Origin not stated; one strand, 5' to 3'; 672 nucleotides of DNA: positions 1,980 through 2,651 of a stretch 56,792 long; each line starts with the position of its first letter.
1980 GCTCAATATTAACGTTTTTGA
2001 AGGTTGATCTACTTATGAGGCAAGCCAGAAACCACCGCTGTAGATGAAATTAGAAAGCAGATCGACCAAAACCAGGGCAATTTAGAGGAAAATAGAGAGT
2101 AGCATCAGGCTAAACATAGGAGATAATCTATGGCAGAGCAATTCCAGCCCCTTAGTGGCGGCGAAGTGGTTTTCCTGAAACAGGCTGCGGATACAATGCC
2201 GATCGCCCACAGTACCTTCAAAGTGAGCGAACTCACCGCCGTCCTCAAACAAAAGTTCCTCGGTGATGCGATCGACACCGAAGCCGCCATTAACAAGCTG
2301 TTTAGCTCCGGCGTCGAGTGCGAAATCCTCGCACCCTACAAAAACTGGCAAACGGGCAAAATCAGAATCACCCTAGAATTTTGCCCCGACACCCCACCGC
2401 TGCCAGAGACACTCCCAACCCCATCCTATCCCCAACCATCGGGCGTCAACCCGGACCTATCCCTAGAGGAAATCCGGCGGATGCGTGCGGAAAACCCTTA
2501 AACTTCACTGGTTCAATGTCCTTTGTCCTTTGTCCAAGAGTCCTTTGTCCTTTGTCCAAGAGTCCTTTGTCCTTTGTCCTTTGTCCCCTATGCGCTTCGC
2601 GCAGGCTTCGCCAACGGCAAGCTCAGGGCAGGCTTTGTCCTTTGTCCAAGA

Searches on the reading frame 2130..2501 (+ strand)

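Call 53: search_protein_families(library=pfam, proteins=[window:2130-2501:+], max_evalue=0.001)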
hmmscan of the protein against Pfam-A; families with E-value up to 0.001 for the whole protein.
window:2130-2501:+ (123 aa): 1 family
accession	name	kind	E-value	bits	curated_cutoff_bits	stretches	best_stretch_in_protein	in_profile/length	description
PF08872.15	KGK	-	1e-13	52.2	25.6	1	27-118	31-118/119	KGK domain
